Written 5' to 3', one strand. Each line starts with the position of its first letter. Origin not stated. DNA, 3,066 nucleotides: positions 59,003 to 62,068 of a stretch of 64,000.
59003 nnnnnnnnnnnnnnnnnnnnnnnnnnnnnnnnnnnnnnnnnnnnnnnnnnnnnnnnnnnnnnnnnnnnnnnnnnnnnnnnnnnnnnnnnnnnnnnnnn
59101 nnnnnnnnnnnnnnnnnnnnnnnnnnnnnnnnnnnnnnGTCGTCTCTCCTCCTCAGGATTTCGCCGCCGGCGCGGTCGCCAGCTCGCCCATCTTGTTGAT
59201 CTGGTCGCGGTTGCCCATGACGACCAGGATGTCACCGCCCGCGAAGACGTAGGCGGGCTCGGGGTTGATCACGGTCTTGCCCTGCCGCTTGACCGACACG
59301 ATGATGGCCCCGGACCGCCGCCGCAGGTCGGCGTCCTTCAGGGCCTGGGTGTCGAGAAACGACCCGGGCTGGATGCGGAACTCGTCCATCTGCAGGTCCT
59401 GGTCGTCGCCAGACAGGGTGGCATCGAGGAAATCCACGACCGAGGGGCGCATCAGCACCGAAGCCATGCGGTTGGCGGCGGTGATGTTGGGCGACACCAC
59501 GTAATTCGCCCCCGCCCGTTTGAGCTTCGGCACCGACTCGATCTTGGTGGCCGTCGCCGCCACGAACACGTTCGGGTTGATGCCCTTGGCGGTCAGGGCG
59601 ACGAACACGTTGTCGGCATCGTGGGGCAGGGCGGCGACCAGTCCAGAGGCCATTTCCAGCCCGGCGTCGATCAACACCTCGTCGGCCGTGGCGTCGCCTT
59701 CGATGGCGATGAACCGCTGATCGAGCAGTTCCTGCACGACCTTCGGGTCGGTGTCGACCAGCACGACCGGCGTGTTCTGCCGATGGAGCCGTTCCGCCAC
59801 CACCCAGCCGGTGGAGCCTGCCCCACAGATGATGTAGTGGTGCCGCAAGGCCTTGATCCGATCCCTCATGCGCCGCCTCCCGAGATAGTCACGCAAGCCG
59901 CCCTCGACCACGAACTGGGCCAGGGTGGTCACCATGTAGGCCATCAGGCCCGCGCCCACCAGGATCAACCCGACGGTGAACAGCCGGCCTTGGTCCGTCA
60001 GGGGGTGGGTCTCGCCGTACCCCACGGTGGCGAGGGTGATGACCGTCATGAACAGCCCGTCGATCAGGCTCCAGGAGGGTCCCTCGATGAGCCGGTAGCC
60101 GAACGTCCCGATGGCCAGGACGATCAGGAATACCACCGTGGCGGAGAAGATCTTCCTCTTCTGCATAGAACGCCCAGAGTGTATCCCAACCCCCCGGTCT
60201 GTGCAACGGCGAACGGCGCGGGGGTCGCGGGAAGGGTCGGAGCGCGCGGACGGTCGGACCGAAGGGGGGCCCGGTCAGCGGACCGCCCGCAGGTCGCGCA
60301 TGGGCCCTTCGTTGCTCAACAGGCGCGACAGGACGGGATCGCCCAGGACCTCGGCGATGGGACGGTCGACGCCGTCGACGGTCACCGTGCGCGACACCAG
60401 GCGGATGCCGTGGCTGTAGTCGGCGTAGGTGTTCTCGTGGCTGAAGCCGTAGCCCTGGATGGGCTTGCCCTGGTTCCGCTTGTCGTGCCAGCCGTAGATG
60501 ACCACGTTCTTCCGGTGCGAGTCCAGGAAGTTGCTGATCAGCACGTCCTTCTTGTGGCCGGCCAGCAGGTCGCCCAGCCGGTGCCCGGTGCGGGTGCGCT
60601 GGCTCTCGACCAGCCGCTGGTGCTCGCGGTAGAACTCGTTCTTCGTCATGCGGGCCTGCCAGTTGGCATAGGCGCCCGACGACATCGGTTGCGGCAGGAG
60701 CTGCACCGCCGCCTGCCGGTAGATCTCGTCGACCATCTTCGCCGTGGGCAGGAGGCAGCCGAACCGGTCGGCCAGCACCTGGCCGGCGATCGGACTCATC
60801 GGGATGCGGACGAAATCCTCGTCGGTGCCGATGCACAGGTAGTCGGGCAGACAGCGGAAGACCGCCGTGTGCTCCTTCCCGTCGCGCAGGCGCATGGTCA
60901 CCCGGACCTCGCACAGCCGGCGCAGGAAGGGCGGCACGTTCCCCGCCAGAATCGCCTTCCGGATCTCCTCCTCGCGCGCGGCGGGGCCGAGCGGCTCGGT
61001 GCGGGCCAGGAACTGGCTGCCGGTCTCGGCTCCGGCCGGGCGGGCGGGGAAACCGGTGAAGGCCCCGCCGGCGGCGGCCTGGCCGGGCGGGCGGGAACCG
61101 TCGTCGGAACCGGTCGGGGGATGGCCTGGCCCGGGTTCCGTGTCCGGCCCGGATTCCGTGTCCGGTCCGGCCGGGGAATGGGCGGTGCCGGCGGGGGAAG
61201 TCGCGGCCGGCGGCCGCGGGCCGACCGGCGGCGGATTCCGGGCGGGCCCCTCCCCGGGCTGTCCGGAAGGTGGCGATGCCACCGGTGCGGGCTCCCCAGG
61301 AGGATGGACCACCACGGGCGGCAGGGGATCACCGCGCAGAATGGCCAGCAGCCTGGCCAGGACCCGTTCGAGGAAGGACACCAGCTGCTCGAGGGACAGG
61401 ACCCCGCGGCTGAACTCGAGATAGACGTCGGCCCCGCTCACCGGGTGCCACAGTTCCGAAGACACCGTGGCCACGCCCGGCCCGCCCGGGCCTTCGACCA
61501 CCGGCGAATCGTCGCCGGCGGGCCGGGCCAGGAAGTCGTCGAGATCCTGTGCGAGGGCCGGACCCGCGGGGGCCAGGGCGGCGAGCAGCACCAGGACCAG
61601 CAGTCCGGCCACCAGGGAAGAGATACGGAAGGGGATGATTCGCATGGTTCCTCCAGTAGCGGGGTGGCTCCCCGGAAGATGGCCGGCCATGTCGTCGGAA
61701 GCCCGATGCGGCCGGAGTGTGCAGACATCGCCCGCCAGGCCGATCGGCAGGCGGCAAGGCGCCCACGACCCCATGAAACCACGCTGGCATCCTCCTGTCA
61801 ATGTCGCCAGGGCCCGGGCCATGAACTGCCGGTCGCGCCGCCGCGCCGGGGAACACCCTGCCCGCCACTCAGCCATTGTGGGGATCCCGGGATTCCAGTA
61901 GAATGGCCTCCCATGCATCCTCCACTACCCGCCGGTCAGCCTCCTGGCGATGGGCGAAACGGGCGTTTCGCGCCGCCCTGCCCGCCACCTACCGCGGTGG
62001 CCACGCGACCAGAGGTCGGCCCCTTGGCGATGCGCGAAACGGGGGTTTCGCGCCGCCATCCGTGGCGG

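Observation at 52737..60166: K+ channel / giant duplicated membrane protein / M50B intramembrane protease operon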

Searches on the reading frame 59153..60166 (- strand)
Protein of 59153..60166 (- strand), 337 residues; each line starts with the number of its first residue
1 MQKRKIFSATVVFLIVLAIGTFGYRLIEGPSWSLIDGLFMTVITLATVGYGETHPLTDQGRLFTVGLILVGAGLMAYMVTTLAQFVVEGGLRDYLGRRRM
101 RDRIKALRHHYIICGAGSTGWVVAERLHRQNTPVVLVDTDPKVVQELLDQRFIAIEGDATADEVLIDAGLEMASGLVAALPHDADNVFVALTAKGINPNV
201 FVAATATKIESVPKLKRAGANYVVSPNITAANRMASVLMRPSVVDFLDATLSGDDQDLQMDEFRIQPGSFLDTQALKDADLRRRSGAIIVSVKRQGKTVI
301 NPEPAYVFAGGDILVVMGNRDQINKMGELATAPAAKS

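Call 7: search_protein_families(library=pfam, proteins=[window:59153-60166:-], max_evalue=0.01)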
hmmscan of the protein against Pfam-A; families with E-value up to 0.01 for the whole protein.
window:59153-60166:- (337 aa): 6 families
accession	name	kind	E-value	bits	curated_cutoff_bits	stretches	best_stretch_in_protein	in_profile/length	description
PF02254.24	TrkA_N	-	1.8e-30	106.1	23.8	1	111-226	1-116/116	TrkA-N domain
PF07885.22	Ion_trans_2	-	5.5e-19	68.3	22.5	1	12-87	2-78/79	Ion channel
PF02080.26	TrkA_C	-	2.5e-14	53.3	27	1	262-329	3-69/71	TrkA-C domain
PF07992.20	Pyr_redox_2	-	0.00047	20.1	26.1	0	105-157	139-190/291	Pyridine nucleotide-disulphide oxidoreductase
PF02558.23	ApbA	-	0.00058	19.9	22.2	1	112-191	2-74/150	Ketopantoate reductase PanE/ApbA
PF03435.24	Sacchrp_dh_NADP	-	0.0015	19.3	25.1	1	112-180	2-76/129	Saccharopine dehydrogenase NADP binding domain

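Call 8: search_protein_families(library=ncbifam, proteins=[window:59153-60166:-], max_evalue=0.01)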
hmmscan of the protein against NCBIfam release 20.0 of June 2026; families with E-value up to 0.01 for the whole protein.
window:59153-60166:- (337 aa): 26 families (the best 25 are shown)
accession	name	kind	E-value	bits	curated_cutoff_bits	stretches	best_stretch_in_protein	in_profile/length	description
NF007828.0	PRK10537.1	equivalog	2.7e-32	112.2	425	1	9-239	150-379/403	voltage-gated potassium channel protein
NF007039.0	PRK09496.3-2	equivalog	1.2e-26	93.6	293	1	112-329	4-219/446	Trk system potassium transporter TrkA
NF007034.0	PRK09496.2-1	subfamily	3.2e-20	72.4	344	1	111-329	3-217/445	Trk system potassium transporter TrkA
NF007041.0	PRK09496.3-4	equivalog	1.9e-19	69.7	386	1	112-329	4-218/450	Trk system potassium transporter TrkA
NF007037.0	PRK09496.2-4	equivalog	7.5e-16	58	445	1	86-316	217-440/454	Trk system potassium transporter TrkA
NF007031.0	PRK09496.1-2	equivalog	1.8e-15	56.9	289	2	112-189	4-82/458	Trk system potassium transporter TrkA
NF007033.0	PRK09496.1-5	equivalog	6.5e-15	55.1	338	1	112-328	4-218/449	Trk system potassium transporter TrkA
NF007043.0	PRK09496.3-6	equivalog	2e-14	53.3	384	1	110-325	233-439/445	Trk system potassium transporter TrkA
NF007036.0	PRK09496.2-3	subfamily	8.2e-14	51.2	407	1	111-329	3-222/448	Trk system potassium transporter TrkA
NF007035.0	PRK09496.2-2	equivalog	6.1e-13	48.3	521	1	110-324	2-214/455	Trk system potassium transporter TrkA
NF007042.0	PRK09496.3-5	equivalog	1.3e-12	47.2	467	1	111-330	3-223/466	Trk system potassium transporter TrkA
NF007038.0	PRK09496.2-6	equivalog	1.6e-12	46.9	374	1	111-330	3-221/445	Trk system potassium transporter TrkA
NF007950.1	PRK10669.1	equivalog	5.7e-12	45.3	700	1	107-238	416-547/547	YbaL family putative K(+) efflux transporter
NF007032.0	PRK09496.1-4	equivalog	1.4e-10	40.8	309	1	112-326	4-221/457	Trk system potassium transporter TrkA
NF002924.0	PRK03562.1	equivalog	7.8e-09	34.5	752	1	97-222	391-516/623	glutathione-regulated potassium-efflux system protein KefC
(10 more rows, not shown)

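Call 75: search_solved_structures(query=window:59153-60166:-, max_evalue=0.00001)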
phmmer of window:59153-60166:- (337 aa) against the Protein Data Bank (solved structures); distinct sequences matched with E-value up to 0.00001: 84 (the best 60 are shown).
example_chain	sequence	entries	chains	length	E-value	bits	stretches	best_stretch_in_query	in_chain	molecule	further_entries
8djb_A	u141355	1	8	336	1.1e-36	129.9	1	9-327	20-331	Calcium-gated potassium channel MthK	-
9z2m_A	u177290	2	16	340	2.3e-36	128.8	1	9-328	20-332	Calcium-gated potassium channel MthK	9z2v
28no_A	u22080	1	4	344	2.4e-36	128.7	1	9-328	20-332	Calcium-gated potassium channel MthK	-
1lnq_A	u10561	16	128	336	2.9e-36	128.5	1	9-327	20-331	POTASSIUM CHANNEL RELATED PROTEIN | Calcium-gated potassium channel MthK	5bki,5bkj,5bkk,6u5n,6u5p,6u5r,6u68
6oly_A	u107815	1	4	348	3.1e-36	128.4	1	9-328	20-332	Calcium-gated potassium channel MthK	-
8fz7_A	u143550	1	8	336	1.8e-35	125.9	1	9-327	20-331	Calcium-gated potassium channel MthK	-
3rbz_A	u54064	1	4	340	4.9e-35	124.5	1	9-328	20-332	Calcium-gated potassium channel mthK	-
4gx5_A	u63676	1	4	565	7.3e-29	104.2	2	112-324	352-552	TrkA domain protein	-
4gx0_A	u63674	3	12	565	2.5e-28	102.4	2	112-324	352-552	TrkA domain protein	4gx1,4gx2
4gvl_A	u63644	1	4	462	1.8e-22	83.1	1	112-324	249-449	TrkA domain protein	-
3rbx_A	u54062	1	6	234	3.7e-18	69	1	108-328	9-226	Calcium-gated potassium channel mthK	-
4l75_A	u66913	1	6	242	3.7e-18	69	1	108-329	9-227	Calcium-gated potassium channel MthK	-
2aef_A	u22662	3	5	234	3.8e-18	69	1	108-328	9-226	Calcium-gated potassium channel mthK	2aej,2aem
4l76_A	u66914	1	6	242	3.8e-18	69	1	108-329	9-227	Calcium-gated potassium channel MthK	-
4ei2_A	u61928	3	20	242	3.8e-18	69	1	108-329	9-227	Calcium-gated potassium channel mthK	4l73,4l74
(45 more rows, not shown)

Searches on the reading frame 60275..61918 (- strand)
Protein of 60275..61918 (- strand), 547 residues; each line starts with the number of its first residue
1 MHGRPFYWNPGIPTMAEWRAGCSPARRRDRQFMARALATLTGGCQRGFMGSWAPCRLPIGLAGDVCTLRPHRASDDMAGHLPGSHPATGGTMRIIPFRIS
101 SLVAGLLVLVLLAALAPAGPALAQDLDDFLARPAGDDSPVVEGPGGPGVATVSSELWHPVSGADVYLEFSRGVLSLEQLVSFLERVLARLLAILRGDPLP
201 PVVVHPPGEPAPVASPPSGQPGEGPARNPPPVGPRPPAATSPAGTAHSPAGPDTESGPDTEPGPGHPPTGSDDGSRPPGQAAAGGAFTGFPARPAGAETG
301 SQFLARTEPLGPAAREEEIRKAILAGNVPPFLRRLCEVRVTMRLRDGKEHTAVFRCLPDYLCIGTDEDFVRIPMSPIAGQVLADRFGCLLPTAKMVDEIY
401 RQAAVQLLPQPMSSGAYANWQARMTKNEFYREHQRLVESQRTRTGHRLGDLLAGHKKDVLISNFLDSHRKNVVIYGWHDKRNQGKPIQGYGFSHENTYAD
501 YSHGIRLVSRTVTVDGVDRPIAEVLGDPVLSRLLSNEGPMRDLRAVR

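Call 7: search_protein_families(library=pfam, proteins=[window:60275-61918:-], max_evalue=0.01)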
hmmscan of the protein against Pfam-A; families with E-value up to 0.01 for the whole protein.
window:60275-61918:- (547 aa): 0 families

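Call 8: search_protein_families(library=ncbifam, proteins=[window:60275-61918:-], max_evalue=0.01)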
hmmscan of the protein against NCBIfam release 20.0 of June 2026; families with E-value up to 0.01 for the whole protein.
window:60275-61918:- (547 aa): 0 families

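Call 85: search_protein_families(library=pfam, proteins=[window:60275-61645:-], max_evalue=0.01)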
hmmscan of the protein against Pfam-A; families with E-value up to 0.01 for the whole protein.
window:60275-61645:- (456 aa): 0 families

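Call 98: search_protein_families(library=ncbifam, proteins=[window:60275-61645:-], max_evalue=1)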
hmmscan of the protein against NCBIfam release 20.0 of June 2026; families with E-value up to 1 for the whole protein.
window:60275-61645:- (456 aa): 0 families
